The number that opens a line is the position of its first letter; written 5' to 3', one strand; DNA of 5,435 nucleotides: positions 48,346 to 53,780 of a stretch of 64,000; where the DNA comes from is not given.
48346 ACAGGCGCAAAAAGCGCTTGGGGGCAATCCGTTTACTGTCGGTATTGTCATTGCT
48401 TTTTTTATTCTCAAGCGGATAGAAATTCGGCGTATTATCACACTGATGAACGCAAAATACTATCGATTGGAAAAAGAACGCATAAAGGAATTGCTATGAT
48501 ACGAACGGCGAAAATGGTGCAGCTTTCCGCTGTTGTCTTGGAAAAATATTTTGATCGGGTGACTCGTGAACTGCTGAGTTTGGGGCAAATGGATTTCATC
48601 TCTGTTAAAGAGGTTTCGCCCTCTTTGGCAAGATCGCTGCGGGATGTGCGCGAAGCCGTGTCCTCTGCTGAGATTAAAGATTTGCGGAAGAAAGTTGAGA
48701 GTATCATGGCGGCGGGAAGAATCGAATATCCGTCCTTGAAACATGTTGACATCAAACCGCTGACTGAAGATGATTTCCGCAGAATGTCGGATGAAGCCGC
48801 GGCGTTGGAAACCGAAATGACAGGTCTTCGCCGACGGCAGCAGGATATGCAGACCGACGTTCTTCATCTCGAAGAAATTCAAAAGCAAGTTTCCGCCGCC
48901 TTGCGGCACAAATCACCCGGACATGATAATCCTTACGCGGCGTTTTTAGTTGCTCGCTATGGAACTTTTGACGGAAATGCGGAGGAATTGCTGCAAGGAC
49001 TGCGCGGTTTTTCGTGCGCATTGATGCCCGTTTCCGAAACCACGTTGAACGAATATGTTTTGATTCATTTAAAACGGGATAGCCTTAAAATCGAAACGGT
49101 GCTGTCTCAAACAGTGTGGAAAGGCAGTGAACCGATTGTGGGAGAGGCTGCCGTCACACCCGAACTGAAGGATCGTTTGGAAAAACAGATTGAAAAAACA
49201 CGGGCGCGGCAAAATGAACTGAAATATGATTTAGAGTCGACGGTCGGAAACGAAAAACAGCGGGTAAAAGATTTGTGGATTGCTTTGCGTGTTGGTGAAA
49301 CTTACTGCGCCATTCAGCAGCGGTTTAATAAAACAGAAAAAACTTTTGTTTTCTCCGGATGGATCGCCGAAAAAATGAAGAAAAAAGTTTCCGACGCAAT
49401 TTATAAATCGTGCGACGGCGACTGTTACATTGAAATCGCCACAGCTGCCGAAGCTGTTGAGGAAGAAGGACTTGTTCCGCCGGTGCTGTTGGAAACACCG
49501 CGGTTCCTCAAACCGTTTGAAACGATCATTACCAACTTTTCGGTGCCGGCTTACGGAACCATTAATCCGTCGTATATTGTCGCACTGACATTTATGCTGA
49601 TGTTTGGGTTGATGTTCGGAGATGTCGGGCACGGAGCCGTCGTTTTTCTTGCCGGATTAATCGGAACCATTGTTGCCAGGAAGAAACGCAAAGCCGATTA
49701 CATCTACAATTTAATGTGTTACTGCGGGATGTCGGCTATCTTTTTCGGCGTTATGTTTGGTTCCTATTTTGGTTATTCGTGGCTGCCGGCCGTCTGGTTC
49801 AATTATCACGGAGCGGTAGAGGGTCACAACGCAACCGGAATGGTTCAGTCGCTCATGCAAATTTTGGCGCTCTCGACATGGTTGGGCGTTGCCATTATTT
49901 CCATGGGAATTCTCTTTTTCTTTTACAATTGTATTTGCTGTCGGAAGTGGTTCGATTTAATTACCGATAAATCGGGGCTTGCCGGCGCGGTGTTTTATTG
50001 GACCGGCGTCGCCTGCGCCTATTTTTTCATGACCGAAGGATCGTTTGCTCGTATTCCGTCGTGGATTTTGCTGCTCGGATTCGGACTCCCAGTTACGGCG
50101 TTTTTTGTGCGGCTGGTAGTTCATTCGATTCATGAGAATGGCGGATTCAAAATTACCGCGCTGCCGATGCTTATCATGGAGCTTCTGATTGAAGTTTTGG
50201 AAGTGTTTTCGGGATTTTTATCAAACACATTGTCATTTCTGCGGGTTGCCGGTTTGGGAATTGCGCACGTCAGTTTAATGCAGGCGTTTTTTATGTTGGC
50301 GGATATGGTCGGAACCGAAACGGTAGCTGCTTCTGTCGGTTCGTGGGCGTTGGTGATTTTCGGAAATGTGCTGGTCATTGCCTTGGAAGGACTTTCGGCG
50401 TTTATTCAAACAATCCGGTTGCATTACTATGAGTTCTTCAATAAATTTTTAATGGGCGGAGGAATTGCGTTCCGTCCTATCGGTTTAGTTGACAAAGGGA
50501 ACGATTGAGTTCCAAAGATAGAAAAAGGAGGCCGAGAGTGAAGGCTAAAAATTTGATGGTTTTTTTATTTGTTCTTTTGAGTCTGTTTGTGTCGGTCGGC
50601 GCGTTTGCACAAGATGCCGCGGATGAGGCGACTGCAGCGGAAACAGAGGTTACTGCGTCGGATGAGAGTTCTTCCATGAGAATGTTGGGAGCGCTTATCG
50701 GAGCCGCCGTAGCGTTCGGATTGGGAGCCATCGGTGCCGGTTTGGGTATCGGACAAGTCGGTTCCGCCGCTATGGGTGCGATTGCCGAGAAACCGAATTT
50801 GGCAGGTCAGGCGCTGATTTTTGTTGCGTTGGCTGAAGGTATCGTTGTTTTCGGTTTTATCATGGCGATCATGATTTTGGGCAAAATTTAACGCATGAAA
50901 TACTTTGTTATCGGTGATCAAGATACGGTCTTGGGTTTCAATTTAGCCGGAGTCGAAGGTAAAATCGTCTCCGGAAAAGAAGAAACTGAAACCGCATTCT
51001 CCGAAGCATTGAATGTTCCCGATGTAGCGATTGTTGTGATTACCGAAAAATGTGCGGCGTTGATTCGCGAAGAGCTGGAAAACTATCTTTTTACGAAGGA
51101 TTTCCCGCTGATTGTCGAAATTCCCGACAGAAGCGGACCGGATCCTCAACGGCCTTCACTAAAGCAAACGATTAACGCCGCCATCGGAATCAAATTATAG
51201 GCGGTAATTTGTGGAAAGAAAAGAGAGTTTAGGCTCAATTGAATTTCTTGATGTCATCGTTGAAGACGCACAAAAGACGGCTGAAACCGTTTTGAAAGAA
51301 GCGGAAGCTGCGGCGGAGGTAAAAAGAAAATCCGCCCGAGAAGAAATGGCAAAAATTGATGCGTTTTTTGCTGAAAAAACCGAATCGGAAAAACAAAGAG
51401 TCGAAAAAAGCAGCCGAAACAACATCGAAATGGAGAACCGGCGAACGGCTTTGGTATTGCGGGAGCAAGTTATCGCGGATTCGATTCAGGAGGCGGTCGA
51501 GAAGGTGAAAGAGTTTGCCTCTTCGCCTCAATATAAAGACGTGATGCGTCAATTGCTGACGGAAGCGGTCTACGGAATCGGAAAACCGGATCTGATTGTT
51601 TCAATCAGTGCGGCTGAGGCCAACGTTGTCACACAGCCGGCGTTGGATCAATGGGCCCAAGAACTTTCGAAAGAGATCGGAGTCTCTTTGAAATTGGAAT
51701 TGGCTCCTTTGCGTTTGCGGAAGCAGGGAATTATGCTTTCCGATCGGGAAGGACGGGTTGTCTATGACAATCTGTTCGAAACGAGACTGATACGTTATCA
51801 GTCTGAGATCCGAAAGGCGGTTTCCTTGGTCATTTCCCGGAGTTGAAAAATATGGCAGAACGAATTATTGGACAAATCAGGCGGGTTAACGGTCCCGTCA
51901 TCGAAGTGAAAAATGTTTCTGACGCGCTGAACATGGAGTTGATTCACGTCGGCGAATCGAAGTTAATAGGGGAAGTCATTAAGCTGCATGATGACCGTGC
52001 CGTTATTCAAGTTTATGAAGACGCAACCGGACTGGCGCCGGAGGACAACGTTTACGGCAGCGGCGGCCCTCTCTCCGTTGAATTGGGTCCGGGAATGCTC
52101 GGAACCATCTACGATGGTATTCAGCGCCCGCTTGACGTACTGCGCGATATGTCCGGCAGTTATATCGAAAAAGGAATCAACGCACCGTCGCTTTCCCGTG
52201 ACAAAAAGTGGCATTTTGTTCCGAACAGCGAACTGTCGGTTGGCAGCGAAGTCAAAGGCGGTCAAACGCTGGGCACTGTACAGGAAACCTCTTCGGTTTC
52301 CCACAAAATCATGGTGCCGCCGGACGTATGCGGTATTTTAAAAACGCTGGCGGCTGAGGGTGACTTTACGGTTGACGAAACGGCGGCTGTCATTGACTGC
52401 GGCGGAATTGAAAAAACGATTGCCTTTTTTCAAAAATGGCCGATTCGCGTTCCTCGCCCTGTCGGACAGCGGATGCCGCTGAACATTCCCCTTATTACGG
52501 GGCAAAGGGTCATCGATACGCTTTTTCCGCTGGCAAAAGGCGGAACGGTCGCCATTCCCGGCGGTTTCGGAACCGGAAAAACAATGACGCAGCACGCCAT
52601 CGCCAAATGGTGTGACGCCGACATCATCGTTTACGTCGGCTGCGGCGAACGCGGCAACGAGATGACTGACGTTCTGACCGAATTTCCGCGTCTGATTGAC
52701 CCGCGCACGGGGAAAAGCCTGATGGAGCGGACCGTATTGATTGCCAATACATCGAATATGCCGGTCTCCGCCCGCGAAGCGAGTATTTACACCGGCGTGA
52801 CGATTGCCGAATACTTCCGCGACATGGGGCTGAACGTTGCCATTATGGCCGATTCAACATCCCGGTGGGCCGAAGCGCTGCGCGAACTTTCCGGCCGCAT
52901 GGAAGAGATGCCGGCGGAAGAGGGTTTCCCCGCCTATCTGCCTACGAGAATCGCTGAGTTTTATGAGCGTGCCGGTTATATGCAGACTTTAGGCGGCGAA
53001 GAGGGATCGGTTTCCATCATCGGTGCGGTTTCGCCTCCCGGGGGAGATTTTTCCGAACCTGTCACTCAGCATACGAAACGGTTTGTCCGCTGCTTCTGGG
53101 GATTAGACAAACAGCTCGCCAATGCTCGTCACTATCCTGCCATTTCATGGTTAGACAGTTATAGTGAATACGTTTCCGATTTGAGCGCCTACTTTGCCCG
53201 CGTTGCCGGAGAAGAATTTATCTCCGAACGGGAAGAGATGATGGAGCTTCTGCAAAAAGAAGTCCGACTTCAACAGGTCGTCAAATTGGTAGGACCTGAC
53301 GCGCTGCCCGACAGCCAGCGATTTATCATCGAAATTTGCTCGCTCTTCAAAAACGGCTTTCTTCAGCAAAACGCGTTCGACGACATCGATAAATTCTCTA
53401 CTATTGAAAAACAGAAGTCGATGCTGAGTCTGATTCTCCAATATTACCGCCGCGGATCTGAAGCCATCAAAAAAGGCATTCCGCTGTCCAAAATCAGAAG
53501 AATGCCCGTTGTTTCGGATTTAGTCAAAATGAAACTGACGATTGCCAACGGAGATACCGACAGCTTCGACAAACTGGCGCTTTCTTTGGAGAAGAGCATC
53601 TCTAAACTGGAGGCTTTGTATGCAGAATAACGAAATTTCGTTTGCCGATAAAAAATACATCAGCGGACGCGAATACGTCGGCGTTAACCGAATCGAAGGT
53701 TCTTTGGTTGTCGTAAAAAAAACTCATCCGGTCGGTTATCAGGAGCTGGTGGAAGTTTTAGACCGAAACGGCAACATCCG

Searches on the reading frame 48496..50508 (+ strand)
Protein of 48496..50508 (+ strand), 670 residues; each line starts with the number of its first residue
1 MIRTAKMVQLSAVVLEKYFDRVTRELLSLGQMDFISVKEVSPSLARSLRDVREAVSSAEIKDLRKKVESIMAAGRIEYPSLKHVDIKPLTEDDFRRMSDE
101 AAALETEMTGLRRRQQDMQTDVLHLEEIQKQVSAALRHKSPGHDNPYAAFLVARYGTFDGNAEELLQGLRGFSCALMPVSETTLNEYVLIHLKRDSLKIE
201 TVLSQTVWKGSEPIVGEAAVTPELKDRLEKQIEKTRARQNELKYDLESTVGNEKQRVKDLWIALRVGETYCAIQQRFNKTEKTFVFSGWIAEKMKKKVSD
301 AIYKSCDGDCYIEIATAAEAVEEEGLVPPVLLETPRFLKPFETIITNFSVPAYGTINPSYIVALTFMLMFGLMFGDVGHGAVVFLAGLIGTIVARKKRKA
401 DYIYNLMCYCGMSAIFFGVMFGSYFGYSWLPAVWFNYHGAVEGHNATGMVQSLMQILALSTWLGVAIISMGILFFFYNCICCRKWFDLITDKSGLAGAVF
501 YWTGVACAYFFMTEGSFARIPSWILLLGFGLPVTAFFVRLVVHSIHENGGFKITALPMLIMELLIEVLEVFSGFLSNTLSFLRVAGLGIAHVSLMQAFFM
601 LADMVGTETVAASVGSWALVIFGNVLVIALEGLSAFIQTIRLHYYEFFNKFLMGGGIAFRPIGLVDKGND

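Call 67: search_protein_families(library=ncbifam, proteins=[window:48496-50508:+], max_evalue=1e-10)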
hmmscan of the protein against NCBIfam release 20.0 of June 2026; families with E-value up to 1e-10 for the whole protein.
window:48496-50508:+ (670 aa): 9 families
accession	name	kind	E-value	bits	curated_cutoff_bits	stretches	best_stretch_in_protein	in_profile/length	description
NF004434.0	PRK05771.3-3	equivalog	3.7e-63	214.1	777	1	9-664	9-677/686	V-type ATP synthase subunit I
NF004430.0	PRK05771.2-4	equivalog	3.4e-56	191.1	670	1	192-666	186-641/646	V-type ATP synthase subunit I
NF004428.0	PRK05771.2-1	equivalog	3.4e-47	161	766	1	188-661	212-668/680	V-type ATP synthase subunit I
NF004433.0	PRK05771.3-2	equivalog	3.4e-33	114.9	1173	2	1-426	1-412/701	V-type ATP synthase subunit I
NF004435.0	PRK05771.3-4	equivalog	6e-28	97.6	1410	2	561-662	589-694/701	V-type ATP synthase subunit I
NF004432.0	PRK05771.3-1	equivalog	1e-27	96.8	1044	1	1-662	1-626/643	V-type ATP synthase subunit I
NF004427.0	PRK05771.1-1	equivalog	2.4e-25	89.4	942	1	229-667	251-655/668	V-type ATP synthase subunit I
NF004429.0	PRK05771.2-2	equivalog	4.4e-15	55.4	799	1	281-661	237-602/608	V-type ATP synthase subunit I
NF004431.0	PRK05771.2-5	equivalog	6.3e-13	48.1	851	0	281-428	238-381/649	V-type ATP synthase subunit I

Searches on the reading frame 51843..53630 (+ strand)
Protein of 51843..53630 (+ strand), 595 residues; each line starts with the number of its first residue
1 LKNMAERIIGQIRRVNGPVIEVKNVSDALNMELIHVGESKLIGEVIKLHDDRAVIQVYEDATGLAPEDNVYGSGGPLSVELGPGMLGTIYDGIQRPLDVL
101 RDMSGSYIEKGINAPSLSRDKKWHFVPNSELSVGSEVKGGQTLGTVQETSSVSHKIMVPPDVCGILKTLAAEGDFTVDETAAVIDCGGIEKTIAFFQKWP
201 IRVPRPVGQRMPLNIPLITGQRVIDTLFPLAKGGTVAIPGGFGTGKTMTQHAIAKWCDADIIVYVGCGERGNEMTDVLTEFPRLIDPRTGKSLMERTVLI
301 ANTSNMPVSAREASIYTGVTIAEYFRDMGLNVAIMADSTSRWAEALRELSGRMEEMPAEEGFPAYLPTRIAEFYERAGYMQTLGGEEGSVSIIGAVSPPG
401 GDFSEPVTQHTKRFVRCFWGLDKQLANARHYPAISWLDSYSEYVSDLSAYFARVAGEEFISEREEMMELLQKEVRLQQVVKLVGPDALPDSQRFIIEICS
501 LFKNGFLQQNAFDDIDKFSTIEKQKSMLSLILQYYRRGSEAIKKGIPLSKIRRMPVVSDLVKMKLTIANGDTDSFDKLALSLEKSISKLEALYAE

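Call 67: search_protein_families(library=ncbifam, proteins=[window:51843-53630:+], max_evalue=1e-10)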
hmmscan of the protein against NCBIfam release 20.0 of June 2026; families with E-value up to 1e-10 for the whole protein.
window:51843-53630:+ (595 aa): 30 families (the best 25 are shown)
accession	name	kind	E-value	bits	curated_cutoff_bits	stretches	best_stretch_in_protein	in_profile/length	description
TIGR01043.1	ATP_syn_A_arch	equivalog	2.2e-260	865.1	972.15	1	10-584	3-577/580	ATP synthase subunit A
NF003220.0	PRK04192.1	subfamily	6e-260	863.6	470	1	10-590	5-584/588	V-type ATP synthase subunit A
NF011287.0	PRK14698.1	equivalog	4.6e-220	733.4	1238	2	247-566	670-991/1017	V-type ATP synthase subunit A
TIGR01042.1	V-ATPase_V1_A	equivalog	3.8e-207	689.6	779.9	1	9-547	2-543/591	V-type ATPase subunit A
TIGR02546.1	III_secr_ATP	equivalog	7.9e-55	186.2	604.75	1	199-449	111-350/423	type III secretion system ATPase SctN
TIGR01026.1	fliI_yscN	subfamily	3.2e-52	177.7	379.5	1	209-449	139-367/440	FliI/YscN family ATPase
TIGR03497.1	FliI_clade2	equivalog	3.2e-49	168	629.8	1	204-449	109-341/413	flagellar protein export ATPase FliI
TIGR03496.1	FliI_clade1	equivalog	1.6e-48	165.6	619.1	1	208-449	112-343/414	flagellar protein export ATPase FliI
TIGR03498.1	FliI_clade3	equivalog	3.5e-47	161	587.45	1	198-446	104-343/418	flagellar protein export ATPase FliI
NF005295.0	PRK06820.1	equivalog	2.7e-44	151.8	690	1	177-445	110-363/440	EscN/YscN/HrcN family type III secretion system ATPase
NF006012.0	PRK08149.1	equivalog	4.2e-42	144.6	594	1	203-453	124-362/431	type III secretion system ATPase SctN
NF005391.0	PRK06936.1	equivalog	3.9e-41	141.3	657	1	202-448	132-365/439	type III secretion system ATPase SctN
NF003235.0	PRK04196.1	subfamily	4.3e-41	141.1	349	1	217-531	129-438/462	V-type ATP synthase subunit B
NF006575.0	PRK09099.1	subfamily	8.1e-40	136.9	706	1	201-474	134-387/443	type III secretion system ATPase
TIGR01039.1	atpD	equivalog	6.5e-37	127.4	462.85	1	198-523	108-418/462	F0F1 ATP synthase subunit beta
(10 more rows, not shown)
